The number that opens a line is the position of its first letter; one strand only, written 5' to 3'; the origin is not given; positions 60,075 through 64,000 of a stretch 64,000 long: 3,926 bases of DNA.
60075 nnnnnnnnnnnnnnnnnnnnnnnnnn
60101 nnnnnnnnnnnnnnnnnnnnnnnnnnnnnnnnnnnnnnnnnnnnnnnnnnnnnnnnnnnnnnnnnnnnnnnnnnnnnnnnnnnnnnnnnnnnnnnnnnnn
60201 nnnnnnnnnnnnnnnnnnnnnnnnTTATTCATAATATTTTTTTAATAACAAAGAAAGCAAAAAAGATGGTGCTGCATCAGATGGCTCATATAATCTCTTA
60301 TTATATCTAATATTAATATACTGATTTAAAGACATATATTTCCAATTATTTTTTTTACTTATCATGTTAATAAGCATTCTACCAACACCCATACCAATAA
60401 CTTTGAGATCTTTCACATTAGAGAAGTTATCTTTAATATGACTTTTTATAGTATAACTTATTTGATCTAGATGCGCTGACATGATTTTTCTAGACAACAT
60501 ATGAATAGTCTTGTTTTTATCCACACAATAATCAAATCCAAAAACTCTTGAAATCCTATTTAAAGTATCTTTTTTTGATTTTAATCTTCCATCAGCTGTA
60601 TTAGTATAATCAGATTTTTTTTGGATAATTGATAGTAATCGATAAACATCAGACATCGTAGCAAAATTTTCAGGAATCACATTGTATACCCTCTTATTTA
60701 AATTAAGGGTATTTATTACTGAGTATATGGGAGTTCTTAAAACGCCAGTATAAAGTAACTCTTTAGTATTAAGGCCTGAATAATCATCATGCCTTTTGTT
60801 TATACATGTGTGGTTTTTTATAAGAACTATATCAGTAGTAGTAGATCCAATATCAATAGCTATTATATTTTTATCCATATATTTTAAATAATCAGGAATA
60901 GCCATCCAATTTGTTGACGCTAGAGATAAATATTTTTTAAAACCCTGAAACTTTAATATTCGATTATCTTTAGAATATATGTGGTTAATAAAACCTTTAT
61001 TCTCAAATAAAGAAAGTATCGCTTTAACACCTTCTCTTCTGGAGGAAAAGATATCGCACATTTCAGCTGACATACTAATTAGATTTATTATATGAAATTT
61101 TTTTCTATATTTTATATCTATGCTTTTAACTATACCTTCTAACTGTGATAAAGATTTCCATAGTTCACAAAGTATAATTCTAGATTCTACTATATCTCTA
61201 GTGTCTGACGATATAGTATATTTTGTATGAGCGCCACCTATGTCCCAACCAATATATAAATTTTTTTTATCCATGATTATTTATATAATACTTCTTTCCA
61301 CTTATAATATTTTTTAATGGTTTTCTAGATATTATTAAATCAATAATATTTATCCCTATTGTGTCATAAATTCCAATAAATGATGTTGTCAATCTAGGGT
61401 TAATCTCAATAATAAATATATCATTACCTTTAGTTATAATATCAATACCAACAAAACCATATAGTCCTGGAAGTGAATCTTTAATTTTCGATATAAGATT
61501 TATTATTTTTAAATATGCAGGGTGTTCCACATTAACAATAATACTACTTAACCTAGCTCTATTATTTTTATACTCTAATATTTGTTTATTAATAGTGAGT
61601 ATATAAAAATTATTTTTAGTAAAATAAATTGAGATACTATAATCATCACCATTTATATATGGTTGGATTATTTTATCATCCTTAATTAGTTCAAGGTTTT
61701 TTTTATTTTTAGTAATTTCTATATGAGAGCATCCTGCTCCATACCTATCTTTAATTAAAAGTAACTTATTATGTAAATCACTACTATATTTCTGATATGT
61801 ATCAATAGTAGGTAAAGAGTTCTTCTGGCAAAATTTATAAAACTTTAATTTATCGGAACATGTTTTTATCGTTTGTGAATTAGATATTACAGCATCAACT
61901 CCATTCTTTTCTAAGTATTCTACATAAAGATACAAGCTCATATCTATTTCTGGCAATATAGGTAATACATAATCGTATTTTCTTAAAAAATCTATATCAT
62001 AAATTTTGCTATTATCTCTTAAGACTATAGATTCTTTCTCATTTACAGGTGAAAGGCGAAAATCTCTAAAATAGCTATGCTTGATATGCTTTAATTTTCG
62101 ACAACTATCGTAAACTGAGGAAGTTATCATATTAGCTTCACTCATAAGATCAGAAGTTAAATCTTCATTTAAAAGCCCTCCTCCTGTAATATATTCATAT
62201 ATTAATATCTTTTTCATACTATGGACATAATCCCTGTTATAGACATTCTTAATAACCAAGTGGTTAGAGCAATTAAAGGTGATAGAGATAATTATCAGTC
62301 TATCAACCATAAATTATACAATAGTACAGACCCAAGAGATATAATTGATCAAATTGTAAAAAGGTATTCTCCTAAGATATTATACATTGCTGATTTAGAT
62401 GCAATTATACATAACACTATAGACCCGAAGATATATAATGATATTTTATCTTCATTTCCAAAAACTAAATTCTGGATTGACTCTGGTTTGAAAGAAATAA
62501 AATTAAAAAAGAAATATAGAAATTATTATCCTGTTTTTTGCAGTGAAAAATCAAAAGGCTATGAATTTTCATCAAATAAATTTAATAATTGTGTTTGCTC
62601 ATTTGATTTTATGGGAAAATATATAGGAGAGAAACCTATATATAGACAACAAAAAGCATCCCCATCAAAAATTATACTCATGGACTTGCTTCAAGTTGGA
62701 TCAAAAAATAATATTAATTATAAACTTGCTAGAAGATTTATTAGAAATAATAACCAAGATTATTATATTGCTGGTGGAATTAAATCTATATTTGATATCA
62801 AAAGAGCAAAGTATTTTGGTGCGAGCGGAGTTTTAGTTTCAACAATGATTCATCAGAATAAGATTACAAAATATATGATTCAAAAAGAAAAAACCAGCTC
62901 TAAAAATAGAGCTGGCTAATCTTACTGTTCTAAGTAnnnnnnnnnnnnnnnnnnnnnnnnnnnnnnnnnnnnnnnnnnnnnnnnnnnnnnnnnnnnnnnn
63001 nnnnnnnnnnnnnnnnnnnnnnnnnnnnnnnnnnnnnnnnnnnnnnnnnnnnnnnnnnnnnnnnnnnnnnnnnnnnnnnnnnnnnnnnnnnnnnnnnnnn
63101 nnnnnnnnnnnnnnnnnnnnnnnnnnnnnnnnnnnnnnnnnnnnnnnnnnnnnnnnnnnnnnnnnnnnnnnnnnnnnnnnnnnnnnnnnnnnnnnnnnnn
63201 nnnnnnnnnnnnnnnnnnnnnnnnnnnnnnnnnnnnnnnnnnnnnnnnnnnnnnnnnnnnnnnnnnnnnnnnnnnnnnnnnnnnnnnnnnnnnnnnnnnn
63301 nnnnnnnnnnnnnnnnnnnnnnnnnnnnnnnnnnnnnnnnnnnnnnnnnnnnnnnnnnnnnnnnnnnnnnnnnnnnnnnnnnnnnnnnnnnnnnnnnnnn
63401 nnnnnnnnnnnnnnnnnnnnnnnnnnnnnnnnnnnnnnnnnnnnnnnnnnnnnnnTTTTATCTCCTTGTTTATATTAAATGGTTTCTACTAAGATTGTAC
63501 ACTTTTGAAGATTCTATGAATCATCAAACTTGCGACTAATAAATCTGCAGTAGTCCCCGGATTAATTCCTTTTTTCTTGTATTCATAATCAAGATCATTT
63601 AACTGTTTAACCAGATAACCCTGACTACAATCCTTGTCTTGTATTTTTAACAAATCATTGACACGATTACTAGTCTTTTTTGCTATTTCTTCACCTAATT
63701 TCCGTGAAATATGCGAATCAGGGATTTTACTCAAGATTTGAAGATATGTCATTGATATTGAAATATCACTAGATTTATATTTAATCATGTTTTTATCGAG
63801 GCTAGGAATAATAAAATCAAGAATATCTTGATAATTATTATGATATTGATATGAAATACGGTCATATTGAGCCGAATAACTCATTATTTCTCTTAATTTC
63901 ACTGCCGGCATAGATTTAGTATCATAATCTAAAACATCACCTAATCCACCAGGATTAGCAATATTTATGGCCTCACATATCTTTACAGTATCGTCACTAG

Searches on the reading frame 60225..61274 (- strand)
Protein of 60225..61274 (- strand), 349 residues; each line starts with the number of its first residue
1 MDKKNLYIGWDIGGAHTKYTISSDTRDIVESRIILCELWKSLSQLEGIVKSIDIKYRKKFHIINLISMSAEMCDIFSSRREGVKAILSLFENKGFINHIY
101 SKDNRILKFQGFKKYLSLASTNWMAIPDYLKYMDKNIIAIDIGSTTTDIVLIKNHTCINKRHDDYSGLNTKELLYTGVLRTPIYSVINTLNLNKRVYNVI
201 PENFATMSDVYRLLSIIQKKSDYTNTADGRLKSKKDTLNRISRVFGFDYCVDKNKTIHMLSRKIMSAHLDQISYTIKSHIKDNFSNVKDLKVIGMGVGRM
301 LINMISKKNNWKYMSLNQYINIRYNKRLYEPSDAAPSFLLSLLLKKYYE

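Call 86: search_protein_families(library=pfam, proteins=[window:60225-61274:-], max_evalue=0.00001)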
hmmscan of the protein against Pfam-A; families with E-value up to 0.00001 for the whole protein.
window:60225-61274:- (349 aa): 1 family
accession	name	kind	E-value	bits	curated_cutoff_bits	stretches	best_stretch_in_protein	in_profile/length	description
PF01968.24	Hydantoinase_A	-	1.2e-10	41.5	22.9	1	68-318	7-272/291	Hydantoinase/oxoprolinase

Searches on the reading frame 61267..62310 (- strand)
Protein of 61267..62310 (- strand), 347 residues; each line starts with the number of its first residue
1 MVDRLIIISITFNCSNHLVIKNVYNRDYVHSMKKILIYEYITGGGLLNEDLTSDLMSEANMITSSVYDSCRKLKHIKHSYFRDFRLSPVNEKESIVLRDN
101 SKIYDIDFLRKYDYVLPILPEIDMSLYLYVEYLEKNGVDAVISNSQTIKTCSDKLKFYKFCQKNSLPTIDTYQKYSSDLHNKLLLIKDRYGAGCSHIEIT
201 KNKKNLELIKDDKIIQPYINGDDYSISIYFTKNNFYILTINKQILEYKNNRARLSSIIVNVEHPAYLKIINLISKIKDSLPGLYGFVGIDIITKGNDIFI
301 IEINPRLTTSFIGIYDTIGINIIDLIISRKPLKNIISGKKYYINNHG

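Call 86: search_protein_families(library=pfam, proteins=[window:61267-62310:-], max_evalue=0.00001)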
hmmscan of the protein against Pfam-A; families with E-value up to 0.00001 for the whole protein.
window:61267-62310:- (347 aa): 2 families
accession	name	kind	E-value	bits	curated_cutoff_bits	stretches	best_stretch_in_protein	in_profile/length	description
PF02655.19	ATP-grasp_3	-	1.6e-34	119.8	23.2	1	151-310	1-160/160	ATP-grasp domain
PF13535.11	ATP-grasp_4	-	3.6e-06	27.1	27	0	200-306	41-151/160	ATP-grasp domain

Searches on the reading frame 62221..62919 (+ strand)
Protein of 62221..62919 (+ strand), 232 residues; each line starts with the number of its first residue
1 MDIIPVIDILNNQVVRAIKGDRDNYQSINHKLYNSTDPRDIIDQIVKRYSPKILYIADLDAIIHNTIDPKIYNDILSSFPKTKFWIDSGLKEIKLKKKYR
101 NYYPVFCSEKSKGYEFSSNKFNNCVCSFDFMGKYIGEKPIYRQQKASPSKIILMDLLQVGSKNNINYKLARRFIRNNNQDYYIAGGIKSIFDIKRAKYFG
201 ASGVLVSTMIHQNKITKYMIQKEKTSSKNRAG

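Call 87: search_protein_families(library=pfam, proteins=[window:62221-62919:+], max_evalue=0.00001)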
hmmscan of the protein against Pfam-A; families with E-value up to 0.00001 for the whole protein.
window:62221-62919:+ (232 aa): 1 family
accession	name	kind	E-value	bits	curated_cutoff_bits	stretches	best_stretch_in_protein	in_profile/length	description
PF00977.27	His_biosynth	-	3.6e-17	63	23.6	2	144-216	156-228/228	Histidine biosynthesis protein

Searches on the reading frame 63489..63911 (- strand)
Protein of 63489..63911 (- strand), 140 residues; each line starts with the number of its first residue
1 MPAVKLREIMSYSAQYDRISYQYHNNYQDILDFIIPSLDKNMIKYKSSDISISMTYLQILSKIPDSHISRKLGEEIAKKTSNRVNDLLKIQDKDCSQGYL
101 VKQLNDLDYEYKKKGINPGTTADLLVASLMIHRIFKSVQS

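Call 87: search_protein_families(library=pfam, proteins=[window:63489-63911:-], max_evalue=0.00001)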
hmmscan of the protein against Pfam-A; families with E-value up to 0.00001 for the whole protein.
window:63489-63911:- (140 aa): 1 family
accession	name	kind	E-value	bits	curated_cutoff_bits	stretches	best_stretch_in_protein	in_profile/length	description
PF01874.21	CitG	-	2.4e-26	93.5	27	1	4-132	157-284/284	ATP:dephospho-CoA triphosphoribosyl transferase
